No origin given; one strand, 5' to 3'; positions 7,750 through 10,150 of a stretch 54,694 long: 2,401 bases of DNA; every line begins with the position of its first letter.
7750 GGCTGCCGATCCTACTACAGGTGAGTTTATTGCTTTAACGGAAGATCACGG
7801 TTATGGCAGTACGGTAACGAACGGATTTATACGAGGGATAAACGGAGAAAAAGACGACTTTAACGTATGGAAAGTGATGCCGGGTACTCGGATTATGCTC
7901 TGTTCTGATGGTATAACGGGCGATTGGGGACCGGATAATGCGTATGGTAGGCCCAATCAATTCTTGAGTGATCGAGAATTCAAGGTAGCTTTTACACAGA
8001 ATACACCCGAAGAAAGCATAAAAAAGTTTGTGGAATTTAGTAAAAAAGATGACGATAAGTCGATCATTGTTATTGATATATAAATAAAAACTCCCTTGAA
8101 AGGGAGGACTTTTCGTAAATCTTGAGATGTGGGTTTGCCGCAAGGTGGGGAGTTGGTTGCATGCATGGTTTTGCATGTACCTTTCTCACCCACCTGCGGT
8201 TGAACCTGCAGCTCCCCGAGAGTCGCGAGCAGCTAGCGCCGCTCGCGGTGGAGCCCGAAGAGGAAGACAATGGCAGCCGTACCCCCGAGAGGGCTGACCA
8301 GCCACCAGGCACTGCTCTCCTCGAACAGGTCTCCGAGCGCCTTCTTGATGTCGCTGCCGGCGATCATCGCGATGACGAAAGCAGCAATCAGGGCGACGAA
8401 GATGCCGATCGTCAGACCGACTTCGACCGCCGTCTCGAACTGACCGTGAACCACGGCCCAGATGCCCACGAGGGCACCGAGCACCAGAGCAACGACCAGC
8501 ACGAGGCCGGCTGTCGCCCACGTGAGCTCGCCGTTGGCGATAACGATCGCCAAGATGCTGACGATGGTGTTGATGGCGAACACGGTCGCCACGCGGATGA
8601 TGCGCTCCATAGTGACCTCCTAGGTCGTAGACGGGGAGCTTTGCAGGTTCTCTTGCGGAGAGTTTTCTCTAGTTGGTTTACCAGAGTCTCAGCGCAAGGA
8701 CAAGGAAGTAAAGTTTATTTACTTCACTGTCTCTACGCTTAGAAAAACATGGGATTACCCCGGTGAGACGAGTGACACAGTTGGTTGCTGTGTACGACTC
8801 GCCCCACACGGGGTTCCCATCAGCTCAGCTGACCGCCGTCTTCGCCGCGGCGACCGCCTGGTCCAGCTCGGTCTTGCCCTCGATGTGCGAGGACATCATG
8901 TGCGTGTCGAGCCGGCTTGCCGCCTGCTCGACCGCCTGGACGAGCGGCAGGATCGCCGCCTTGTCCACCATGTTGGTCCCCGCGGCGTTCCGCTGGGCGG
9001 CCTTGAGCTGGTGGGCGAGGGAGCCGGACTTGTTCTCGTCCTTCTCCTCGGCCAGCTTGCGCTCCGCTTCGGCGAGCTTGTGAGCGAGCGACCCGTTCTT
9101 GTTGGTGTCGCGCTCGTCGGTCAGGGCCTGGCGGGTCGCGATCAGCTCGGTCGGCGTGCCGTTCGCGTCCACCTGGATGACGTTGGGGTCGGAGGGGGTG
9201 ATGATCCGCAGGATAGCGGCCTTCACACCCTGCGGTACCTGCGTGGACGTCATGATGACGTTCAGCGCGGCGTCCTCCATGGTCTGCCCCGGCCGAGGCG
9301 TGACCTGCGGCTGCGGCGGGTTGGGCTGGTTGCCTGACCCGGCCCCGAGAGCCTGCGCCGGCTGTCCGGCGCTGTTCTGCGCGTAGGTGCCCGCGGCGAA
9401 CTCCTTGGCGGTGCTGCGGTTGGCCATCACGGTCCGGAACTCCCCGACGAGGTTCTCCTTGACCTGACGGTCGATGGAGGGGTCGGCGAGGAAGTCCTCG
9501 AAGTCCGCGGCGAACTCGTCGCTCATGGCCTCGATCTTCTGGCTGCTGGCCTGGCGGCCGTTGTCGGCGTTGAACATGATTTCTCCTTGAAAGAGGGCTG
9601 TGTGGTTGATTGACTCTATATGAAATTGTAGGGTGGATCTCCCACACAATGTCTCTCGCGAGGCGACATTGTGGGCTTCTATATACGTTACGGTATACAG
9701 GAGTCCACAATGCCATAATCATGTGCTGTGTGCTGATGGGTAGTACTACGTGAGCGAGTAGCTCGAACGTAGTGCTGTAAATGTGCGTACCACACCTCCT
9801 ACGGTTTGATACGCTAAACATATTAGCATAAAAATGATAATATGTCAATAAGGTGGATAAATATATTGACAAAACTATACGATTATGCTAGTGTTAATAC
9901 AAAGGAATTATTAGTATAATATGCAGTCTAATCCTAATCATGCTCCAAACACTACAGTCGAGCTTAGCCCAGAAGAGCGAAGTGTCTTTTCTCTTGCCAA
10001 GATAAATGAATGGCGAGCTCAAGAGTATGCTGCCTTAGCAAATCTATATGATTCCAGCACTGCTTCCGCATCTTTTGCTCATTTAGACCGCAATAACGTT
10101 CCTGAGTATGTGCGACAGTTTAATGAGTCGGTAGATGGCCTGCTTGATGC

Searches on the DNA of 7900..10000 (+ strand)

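Call 9: search_dna_similar(query=window:8100-9700:+, collection=phages, mode=distant)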
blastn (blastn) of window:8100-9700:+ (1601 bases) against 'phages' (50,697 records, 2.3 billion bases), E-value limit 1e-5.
No match.

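Call 10: search_dna_similar(query=window:8100-9700:+, collection=plasmids, mode=distant)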
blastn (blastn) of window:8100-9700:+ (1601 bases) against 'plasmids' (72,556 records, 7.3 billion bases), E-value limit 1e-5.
No match.

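Call 34: search_rna_families(source=window, start=7900, end=10000, threshold=evalue, max_evalue=1)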
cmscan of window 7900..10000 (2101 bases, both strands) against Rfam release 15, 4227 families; matches with E-value up to 1: 1.
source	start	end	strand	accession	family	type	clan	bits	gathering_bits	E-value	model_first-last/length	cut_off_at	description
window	8670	8826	-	RF00433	Hsp90_CRE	Cis-reg; thermoregulator;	-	20.6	50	0.99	1-152/152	no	Hsp90 cis-regulatory element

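Call 84: build_rna_model(alignment_id=A8)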
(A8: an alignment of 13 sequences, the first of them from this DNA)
Model R1 built from alignment A8 (13 sequences, 215 columns); structure: RNAalifold consensus.
model positions 185; base pairs 37; branch points 2; effective number of sequences 3.15; information 0.59 bits per position. Calibrated on 0.2 Mb of random sequence (short: E-values are rough).
structure used (alignment columns):
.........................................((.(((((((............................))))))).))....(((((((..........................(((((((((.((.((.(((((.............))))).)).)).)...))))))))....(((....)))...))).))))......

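Call 85: search_with_rna_model(model_id=R1, sources=[window, L001, L002, L003, L005, L006, L007, L008, L009, L010, L011, L013, L014, L015, L017, L018, L019], max_evalue=1)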
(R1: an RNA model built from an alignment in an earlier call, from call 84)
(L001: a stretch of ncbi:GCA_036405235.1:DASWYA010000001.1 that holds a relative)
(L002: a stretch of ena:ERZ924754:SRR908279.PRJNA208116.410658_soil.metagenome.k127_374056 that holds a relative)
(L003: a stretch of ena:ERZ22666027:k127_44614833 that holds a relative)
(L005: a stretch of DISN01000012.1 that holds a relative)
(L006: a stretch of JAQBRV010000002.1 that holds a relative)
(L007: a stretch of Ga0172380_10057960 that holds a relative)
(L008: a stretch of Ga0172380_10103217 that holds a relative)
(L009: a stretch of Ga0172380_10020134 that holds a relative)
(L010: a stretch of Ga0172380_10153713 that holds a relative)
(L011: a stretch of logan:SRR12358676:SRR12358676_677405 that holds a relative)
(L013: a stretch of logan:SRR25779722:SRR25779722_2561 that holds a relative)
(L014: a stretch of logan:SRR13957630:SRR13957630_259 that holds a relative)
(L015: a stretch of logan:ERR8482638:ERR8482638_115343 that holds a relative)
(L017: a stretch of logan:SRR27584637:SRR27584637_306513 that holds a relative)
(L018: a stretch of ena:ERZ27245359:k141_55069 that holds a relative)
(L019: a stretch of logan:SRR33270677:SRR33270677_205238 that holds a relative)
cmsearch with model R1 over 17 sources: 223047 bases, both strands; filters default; matches with E-value up to 1: 22.
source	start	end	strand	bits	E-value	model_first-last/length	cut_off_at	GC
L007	51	242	+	177.9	4.6e-49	1-185/185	no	0.45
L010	690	878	+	173.3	9.8e-48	1-185/185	no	0.46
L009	1131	1319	+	172.6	1.6e-47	1-185/185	no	0.49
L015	7748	7935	+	169.3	1.4e-46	1-185/185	no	0.5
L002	70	248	+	161.5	2.4e-44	1-185/185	no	0.49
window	9636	9814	-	161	3.2e-44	1-185/185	no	0.5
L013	7759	7937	+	145.3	1e-39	1-185/185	no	0.46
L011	7741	7933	+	143.4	3.6e-39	1-185/185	no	0.41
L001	7779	7971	+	141.2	1.5e-38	1-185/185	no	0.46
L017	54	230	+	136.2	4.2e-37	1-185/185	no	0.44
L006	9759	9934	+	132.7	4.2e-36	1-185/185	no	0.44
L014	7750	7937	+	126.2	2.9e-34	1-185/185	no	0.46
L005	9754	9940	+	119.1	3.3e-32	1-185/185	no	0.49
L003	7789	7973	+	103.9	7.2e-28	1-185/185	no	0.46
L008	1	59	+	43.3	1.7e-10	126-185/185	5'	0.47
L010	797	847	-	31.2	4.8e-07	106-155/185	no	0.41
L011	7854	7903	-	29.4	1.6e-06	106-155/185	no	0.34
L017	151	200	-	28.1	3.7e-06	106-155/185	no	0.3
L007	158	212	-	28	4e-06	106-155/185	no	0.38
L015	7856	7904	-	25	2.9e-05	106-155/185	no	0.47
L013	7860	7907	-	21.6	0.00027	106-155/185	no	0.44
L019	32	61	+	9.6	0.74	40-73/185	no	0.63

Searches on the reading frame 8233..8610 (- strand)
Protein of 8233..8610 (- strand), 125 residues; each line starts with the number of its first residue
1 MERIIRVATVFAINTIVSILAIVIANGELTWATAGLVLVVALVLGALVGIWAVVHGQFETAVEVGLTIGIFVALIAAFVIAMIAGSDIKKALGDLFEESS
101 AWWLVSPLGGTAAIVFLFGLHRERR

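Call 7: search_protein_families(library=pfam, proteins=[window:8233-8610:-], max_evalue=0.01)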
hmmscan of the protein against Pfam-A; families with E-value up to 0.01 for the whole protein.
window:8233-8610:- (125 aa): 0 families

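Call 8: search_protein_families(library=phrogs, proteins=[window:8233-8610:-], max_evalue=0.01)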
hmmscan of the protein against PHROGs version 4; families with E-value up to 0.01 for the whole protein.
window:8233-8610:- (125 aa): 0 families

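Call 28: find_homologous_proteins(query=window:8233-8610:-)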
Query window:8233-8610:- (125 aa): 17 proteins with E <= 0.001 among 382 candidates.
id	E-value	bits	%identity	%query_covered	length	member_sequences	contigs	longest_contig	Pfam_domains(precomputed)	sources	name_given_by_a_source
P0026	2.3e-67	242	100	100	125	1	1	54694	-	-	-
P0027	4.4e-50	187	73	100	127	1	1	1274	-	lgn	-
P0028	3.5e-48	181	72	100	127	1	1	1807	-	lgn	-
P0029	5.3e-48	180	73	100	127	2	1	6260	-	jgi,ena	-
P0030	5.8e-46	173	70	100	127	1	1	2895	-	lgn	-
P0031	5.0e-45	170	69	100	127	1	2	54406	-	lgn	-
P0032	1.5e-39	153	65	98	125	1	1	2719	-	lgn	-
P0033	4.3e-39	151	61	100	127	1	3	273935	-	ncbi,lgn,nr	ncbi:hypothetical protein H6796_00880 [Candidatus Nomurabacteria bacterium]|nr:hypothetical protein 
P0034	5.8e-39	151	65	100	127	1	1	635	-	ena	-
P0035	1.1e-37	147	60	100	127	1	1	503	-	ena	-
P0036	6.3e-36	141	58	100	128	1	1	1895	-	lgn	-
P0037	2.2e-34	136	56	100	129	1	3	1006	-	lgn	-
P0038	4.9e-34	135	56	98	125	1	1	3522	-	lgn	-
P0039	9.2e-33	131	56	99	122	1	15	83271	-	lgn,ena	-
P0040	2.1e-30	123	51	100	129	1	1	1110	-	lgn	-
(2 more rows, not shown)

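Call 49: predict_structure(alignment_id=A4)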
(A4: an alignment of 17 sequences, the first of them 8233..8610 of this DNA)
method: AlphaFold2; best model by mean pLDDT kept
length: 125 residues; sequences in the alignment: 17
mean_pLDDT: 70.0   pTM: 0.44
mean pLDDT of the five models: 70.0, 68.5, 67.1, 57.9, 56.3
residues with pLDDT >= 90: 0; 70-90: 71; 50-70: 52; < 50: 2
segments of 3 or more residues with pLDDT < 50: none
pLDDT, mean of each block of 10 residues (from residue 1): 68 70 65 71 75 75 76 77 72 63 67 72 50
secondary structure, 60 per line:
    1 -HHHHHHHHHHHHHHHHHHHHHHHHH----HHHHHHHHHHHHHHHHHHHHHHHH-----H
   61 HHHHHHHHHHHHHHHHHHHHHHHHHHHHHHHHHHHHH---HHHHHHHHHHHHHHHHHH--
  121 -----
elements in order: H2-26 H31-54 H60-97 H101-118

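Call 53: fold_search(model_id=the predicted structure, library=pdb)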
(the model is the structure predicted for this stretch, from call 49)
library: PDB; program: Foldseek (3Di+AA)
matches with E <= 10: 44; with E <= 0.001: 0
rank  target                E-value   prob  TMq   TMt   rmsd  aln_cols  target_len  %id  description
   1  7n9z_I                2.6e+00  0.16  0.29  0.36   9.2       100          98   14  E. coli cytochrome bo3 in MSP nanodisc (released 2021-09-01)
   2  3k6c_A                3.7e+00  0.51  0.44  0.59   6.2        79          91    8  Crystal structure of protein ne0167 from nitrosomonas europaea (released 2009-10-27)
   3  8f68_D                3.7e+00  0.15  0.28  0.36   9.2        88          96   16  E. coli cytochrome bo3 ubiquinol oxidase monomer (released 2022-11-30)
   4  5m4y_C                3.7e+00  0.12  0.24  0.18   7.5        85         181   13  Crystal structure of the Sec3/Sso2 complex at 2.20 angstrom resolution (released 2017-02-08)
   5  5m4y_A                3.9e+00  0.11  0.24  0.18   7.5        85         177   13  Crystal structure of the Sec3/Sso2 complex at 2.20 angstrom resolution (released 2017-02-08)
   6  9div_A                4.1e+00  0.14  0.38  0.36   7.1       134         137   14  The crystal structure of de novo designed ChuA binding protein C8 (released 2025-05-21)
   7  7q83_B                4.1e+00  0.12  0.25  0.21   7.9        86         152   13  Crystal structure of S. cerevisiae Sso2 in complex with the pleckstrin homology domain of Sec3 (released 2022-08-31)
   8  3k6c_D                4.6e+00  0.44  0.45  0.59   6.2        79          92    8  Crystal structure of protein ne0167 from nitrosomonas europaea (released 2009-10-27)
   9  7vwc_A                4.6e+00  0.07  0.27  0.07  14.1       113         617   16  Cryo-EM structure of human very long-chain fatty acid ABC transporter ABCD1 (released 2022-05-18)
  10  8cih_A                4.9e+00  0.06  0.25  0.19  17.1       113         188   12  Structure of FL CINP (released 2024-02-21)
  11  6h2f_C                5.2e+00  0.09  0.31  0.13  17.0       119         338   18  Structure of the pre-pore AhlB of the tripartite alpha-pore forming toxin, AHL, from Aeromonas hydrophila. (released 2019-07-10)
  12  3k6c_G                5.5e+00  0.38  0.45  0.59   6.2        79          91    8  Crystal structure of protein ne0167 from nitrosomonas europaea (released 2009-10-27)
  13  3k6c_B                5.8e+00  0.44  0.42  0.57   5.7        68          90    6  Crystal structure of protein ne0167 from nitrosomonas europaea (released 2009-10-27)
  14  5c21_B                5.8e+00  0.13  0.41  0.21  23.3       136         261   10  Crystal structure of native HlyD from E. coli (released 2016-02-17)
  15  7x0z_B                6.2e+00  0.04  0.22  0.08  15.9       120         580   13  Cryo-EM structure of human ABCD1 E630Q in the presence of ATP and Magnesium in outward-facing state (released 2023-03-22)
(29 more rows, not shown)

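Call 61: search_protein_families(library=ncbifam, proteins=[window:8233-8610:-], max_evalue=0.01)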
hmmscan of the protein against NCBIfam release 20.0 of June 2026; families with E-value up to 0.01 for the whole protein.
window:8233-8610:- (125 aa): 0 families

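Call 101: search_solved_structures(query=A4, max_evalue=10)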
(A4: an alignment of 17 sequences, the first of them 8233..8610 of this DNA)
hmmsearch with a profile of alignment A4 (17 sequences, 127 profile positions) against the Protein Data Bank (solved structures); distinct sequences matched with E-value up to 10: 2.
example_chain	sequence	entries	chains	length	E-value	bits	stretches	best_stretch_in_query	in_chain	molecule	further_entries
6fn1_A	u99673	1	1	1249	0.29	14.3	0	31-75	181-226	Human-mouse chimeric ABCB1 (ABCBHM)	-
6fn4_A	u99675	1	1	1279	0.31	14.2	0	31-75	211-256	Apo form of Human-mouse chimeric ABCB1 (ABCB1HM) in complex with Antigen binding fragment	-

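Call 102: search_protein_families(library=padloc, proteins=[window:8233-8610:-], max_evalue=0.01)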
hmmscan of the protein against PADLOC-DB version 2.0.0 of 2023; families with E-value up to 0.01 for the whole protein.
window:8233-8610:- (125 aa): 1 family
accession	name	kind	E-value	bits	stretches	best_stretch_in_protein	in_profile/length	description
PDLC00600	ZorA1|ZorA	-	0.0017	15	1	48-122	137-207/677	MotA/ExbB/TolQ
